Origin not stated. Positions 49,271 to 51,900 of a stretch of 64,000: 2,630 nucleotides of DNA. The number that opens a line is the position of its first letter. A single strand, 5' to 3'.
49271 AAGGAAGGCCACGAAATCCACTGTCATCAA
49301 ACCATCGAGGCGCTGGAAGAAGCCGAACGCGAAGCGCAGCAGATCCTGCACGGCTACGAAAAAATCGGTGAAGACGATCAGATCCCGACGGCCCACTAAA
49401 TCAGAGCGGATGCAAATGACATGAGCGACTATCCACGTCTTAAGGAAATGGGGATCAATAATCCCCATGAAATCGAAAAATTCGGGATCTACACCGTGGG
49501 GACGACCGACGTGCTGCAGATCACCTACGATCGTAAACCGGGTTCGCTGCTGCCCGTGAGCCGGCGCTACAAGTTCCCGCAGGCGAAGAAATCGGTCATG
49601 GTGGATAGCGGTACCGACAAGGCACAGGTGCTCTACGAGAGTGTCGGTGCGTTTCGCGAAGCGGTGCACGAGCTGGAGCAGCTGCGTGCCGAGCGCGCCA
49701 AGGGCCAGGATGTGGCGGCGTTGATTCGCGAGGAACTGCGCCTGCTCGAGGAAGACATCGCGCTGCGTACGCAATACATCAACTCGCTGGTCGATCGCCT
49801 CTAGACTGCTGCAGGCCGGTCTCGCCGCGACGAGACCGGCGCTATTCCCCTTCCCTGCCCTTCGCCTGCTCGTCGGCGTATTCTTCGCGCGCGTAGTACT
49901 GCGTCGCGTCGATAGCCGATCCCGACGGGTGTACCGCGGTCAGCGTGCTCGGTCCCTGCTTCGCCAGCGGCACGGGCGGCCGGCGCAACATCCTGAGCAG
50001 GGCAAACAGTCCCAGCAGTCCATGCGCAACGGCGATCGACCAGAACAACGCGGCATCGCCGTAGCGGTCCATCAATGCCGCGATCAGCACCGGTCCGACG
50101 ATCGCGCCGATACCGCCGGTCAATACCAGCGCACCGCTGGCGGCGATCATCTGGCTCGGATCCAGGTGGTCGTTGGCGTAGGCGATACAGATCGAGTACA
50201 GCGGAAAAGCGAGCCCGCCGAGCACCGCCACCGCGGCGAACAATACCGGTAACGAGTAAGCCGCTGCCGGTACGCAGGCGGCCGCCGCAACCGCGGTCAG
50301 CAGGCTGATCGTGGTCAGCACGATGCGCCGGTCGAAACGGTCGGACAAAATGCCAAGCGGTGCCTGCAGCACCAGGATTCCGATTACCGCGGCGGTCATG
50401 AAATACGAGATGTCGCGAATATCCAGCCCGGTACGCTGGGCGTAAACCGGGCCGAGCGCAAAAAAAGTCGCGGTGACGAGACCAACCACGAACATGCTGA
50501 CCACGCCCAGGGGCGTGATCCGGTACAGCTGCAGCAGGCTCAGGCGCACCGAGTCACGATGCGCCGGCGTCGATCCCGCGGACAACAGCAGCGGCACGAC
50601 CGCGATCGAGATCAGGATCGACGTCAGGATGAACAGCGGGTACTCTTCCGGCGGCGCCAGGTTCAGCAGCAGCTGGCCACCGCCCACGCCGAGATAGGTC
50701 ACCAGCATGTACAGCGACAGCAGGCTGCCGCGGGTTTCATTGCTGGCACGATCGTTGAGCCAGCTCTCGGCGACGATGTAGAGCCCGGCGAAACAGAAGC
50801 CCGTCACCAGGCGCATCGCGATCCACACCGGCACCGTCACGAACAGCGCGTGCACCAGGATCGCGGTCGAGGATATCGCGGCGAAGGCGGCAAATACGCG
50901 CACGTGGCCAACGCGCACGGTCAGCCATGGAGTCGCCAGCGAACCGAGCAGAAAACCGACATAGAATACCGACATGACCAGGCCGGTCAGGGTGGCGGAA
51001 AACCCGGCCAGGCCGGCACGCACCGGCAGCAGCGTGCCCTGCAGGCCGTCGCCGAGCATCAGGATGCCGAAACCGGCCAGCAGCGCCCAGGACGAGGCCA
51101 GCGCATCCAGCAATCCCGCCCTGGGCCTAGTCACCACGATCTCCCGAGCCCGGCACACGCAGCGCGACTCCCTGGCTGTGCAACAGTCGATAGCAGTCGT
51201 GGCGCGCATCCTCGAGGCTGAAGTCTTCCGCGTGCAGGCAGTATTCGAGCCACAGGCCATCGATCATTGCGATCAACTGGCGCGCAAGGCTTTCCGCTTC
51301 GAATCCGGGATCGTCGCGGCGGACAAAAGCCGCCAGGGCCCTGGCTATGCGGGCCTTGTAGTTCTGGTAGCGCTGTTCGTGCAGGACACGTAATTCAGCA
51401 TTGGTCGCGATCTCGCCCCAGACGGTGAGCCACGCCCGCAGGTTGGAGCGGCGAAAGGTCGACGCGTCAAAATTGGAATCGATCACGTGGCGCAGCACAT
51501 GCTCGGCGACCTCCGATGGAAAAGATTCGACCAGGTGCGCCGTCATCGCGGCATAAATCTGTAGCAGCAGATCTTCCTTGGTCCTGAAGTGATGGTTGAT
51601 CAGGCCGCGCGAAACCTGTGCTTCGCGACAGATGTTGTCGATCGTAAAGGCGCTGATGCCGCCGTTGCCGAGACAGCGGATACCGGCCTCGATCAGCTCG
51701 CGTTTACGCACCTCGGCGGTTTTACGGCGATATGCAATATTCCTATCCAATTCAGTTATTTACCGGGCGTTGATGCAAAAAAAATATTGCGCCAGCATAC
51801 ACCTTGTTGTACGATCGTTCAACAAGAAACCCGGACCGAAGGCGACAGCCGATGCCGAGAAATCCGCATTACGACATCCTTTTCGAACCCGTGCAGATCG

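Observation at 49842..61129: Candidate undescribed catabolic island: corrinoid-less MttB-superfamily methyltransferase with a TMADH/StcD-type flavin-FeS demethylase, creatininase, deaminase, FAD oxidase and VanB-type reductase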

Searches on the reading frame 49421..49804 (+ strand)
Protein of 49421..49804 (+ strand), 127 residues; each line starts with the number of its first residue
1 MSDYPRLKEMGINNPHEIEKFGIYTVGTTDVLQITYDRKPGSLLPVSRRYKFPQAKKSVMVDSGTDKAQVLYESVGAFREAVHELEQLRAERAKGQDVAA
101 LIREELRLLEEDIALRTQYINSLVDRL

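Call 4: search_protein_families(library=pfam, proteins=[window:49421-49804:+], max_evalue=0.001)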
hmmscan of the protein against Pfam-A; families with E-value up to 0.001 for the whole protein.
window:49421-49804:+ (127 aa): 1 family
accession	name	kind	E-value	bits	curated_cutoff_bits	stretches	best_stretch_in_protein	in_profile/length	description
PF11944.13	DUF3461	-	1.1e-18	68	27.4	1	4-123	2-121/125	Protein of unknown function (DUF3461)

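Call 5: search_protein_families(library=ncbifam, proteins=[window:49421-49804:+], max_evalue=0.001)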
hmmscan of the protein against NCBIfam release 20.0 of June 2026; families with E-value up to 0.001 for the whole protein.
window:49421-49804:+ (127 aa): 1 family
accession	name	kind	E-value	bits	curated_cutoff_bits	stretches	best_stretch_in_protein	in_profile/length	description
NF010213.0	PRK13677.1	equivalog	1e-19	70.9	150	1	4-126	2-124/128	DUF3461 family protein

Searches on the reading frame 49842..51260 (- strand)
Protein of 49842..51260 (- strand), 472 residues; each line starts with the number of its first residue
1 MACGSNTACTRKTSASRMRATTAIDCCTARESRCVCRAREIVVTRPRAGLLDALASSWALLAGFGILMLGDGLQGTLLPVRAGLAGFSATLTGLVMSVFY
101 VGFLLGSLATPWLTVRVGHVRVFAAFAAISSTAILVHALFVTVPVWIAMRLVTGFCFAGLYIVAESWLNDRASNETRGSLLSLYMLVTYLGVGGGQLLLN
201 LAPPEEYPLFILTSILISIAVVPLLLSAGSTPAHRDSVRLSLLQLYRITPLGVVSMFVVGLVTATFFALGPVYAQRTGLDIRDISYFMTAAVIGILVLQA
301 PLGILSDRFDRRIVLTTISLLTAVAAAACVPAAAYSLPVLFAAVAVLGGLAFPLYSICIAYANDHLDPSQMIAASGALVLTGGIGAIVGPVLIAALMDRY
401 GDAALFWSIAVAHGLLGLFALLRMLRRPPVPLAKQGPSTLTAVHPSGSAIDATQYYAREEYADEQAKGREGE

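Call 4: search_protein_families(library=pfam, proteins=[window:49842-51260:-], max_evalue=0.001)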
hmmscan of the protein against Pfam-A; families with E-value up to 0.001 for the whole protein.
window:49842-51260:- (472 aa): 3 families
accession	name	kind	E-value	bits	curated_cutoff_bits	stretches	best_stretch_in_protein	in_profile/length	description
PF07690.21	MFS_1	-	1e-32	113.8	33.4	2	254-434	3-182/347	Major Facilitator Superfamily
PF00083.30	Sugar_tr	-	2.3e-10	40.4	22.3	1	88-196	44-155/452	Sugar (and other) transporter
PF06779.20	MFS_4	-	1e-05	25.5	26.3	1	78-412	16-354/364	Uncharacterised MFS-type transporter YbfB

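Call 5: search_protein_families(library=ncbifam, proteins=[window:49842-51260:-], max_evalue=0.001)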
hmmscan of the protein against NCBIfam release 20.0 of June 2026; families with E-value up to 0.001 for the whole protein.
window:49842-51260:- (472 aa): 13 families
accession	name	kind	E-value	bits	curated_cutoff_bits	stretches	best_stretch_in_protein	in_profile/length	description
NF002962.0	PRK03633.1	equivalog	2.3e-46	158.6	361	1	60-431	11-378/382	MFS transporter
TIGR00900.1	2A0121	subfamily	2.2e-09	37.2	319.6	2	283-413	35-167/364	H+ Antiporter protein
TIGR00893.1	2A0114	subfamily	2.4e-09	36.7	395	1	255-424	223-398/399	D-galactonate transporter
NF033135.1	cmx_cmrA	equivalog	5.1e-09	35.7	400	1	85-410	33-363/374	Cmx/CmrA family chloramphenicol efflux MFS transporter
TIGR00879.1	SP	subfamily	5.4e-09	35.1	237.8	1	87-192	96-204/510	sugar porter family MFS transporter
NF049980.1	SfMCT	equivalog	5.7e-09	35.1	320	1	274-444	29-196/378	L-lactate MFS transporter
TIGR00895.1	2A0115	subfamily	6.9e-09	35.1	418.55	1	251-437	21-204/398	aromatic acid/H+ symport family MFS transporter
TIGR00883.1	2A0106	subfamily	8.6e-07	28.3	443.45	1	251-416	227-398/400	metabolite/H+ symporter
NF052357.1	GlucTporGlcPStph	equivalog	1.7e-06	27.2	750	1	74-197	27-149/445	glucose transporter GlcP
TIGR00880.1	2_A_01_02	superfamily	1.6e-05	25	131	1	293-417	9-131/141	multidrug resistance protein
NF053517.1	HbztTptrPcaK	equivalog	7.3e-05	21.9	770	1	237-354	10-127/437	4-hydroxybenzoate transporter PcaK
TIGR00881.1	2A0104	subfamily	0.00035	19.7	407.75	0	258-401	227-374/379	phosphoglycerate transporter protein PgtP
NF053813.1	MFS_TcaB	equivalog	0.00038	19.3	475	0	62-188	15-139/396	putative multidrug effflux MFS transporter TcaB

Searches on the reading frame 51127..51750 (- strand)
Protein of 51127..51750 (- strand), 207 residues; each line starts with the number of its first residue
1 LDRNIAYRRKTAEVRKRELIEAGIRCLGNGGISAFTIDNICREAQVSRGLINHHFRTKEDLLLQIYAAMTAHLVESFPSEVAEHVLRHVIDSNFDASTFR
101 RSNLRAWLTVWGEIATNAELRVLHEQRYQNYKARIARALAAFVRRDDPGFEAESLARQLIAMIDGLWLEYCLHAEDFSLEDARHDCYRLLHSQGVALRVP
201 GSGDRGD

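Call 4: search_protein_families(library=pfam, proteins=[window:51127-51750:-], max_evalue=0.001)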
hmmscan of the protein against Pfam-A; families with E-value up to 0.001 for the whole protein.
window:51127-51750:- (207 aa): 3 families
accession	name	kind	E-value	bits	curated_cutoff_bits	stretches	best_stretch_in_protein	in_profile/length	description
PF13977.11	TetR_C_6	-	6.4e-22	78.4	27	1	84-192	3-112/115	BetI-type transcriptional repressor, C-terminal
PF00440.29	TetR_N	-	8.3e-13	48.3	24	1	19-64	1-46/47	Bacterial regulatory proteins, tetR family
PF17940.6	TetR_C_31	-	3.4e-06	27.6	27.4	1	96-176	17-90/107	Tetracyclin repressor-like, C-terminal domain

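Call 5: search_protein_families(library=ncbifam, proteins=[window:51127-51750:-], max_evalue=0.001)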
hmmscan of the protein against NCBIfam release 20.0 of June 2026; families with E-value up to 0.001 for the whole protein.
window:51127-51750:- (207 aa): 12 families
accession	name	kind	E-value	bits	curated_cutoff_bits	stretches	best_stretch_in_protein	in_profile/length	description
TIGR03384.1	betaine_BetI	equivalog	2.2e-33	115.5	201.3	1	10-192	4-187/189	choline-binding transcriptional repressor BetI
NF001978.0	PRK00767.1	equivalog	3.3e-32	111.9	118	1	11-192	6-189/197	transcriptional regulator BetI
NF053878.1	FATransRegFadRBac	equivalog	5.6e-09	36.1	200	1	17-191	6-185/190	fatty acid metabolism transcriptional regulator FadR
NF007949.0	PRK10668.1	equivalog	1.5e-08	34.4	271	1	10-74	7-71/216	multidrug efflux transporter transcriptional repressor AcrR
NF041196.1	ScbR_bind_reg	equivalog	8.3e-08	32.6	150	1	15-166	7-161/191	ScbR family autoregulator-binding transcription factor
NF051852.1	efflux_TF_MtrR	exception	1.6e-07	31.3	280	1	12-180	8-187/205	multidrug efflux system transcriptional repressor MtrR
NF011572.0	PRK14996.1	equivalog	1.9e-07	31.2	144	1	13-183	7-179/192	TetR family transcriptional regulator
NF007430.0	PRK09975.1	equivalog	8.9e-07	28.2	274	1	11-68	8-65/220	acrEF/envCD operon transcriptional regulator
NF051457.1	acryl_TF_AcuR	equivalog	2.3e-06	27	247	1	10-80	14-86/204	acrylate utilization transcriptional regulator AcuR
NF053731.1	TransRegFasRMycb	equivalog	0.00022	21.1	330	1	12-77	9-74/199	HTH-type transcriptional activator FasR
TIGR03968.1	mycofact_TetR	equivalog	0.00036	20.2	224.9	1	15-187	10-175/190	mycofactocin system transcriptional regulator MftR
NF050111.1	TransRegSACE7040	equivalog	0.00038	20.4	250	1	15-82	2-69/186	SACE_7040 family transcriptional regulator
